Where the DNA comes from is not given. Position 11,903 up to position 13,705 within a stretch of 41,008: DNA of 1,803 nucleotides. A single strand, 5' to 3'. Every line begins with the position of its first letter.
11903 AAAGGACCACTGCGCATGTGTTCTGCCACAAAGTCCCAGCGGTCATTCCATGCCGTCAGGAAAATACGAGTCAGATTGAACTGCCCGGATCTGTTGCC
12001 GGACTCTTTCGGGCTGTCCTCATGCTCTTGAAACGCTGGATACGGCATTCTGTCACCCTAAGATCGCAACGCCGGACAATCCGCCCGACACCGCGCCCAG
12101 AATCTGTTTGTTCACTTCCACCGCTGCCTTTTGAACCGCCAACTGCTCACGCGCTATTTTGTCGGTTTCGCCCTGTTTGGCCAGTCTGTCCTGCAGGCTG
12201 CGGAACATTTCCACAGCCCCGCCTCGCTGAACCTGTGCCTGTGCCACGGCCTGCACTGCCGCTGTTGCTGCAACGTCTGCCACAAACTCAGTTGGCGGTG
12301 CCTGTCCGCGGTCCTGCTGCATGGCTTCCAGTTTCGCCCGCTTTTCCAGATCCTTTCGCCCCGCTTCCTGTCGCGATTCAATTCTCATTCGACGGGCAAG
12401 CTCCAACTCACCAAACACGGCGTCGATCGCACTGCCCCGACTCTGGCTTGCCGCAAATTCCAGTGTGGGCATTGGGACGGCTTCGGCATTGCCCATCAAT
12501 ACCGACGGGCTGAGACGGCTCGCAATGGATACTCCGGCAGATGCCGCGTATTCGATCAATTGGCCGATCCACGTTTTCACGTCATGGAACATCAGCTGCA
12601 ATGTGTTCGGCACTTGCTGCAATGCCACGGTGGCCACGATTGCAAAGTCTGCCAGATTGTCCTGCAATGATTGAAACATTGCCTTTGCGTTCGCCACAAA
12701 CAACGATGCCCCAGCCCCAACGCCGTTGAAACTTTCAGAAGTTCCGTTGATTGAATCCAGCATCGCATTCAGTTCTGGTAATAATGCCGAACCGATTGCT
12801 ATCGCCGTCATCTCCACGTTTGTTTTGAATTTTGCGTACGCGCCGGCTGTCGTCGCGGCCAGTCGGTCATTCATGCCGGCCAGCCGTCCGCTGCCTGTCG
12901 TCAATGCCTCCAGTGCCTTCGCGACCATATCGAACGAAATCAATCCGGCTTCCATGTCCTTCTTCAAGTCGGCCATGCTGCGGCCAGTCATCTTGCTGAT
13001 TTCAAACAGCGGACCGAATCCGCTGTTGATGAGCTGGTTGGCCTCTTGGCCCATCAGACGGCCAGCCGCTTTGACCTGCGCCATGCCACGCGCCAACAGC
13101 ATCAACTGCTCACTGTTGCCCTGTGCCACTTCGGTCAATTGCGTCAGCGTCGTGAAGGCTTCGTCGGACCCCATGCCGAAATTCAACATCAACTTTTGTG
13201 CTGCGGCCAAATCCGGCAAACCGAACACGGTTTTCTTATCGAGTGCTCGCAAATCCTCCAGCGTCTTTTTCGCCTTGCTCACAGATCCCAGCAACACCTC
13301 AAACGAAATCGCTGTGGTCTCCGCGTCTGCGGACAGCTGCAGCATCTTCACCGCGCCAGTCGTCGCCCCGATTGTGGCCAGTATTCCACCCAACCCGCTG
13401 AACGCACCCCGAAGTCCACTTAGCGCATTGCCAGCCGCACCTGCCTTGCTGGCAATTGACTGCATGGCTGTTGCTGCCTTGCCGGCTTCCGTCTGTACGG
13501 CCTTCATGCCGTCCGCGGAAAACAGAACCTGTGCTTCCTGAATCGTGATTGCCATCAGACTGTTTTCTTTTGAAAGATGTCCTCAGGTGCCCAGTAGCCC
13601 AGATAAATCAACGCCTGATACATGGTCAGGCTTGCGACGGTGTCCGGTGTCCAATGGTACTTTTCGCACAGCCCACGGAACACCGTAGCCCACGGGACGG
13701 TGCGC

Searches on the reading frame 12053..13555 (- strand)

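Call 30: search_protein_families(library=phrogs, proteins=[window:12053-13555:-], max_evalue=0.00001)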
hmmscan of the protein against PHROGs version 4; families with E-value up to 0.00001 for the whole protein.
window:12053-13555:- (500 aa): 4 families
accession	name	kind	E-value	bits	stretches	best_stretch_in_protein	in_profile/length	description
phrog_9959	-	tail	5.1e-27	94.9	1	24-228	23-228/1708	tail length tape measure protein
phrog_1686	-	tail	5.2e-11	42.1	1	18-249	74-312/1224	tail length tape measure protein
phrog_12798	-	tail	5.6e-11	42.4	1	38-270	31-262/1031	tail length tape measure protein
phrog_991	-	tail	1.5e-06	27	1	22-337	220-655/1966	tail length tape measure protein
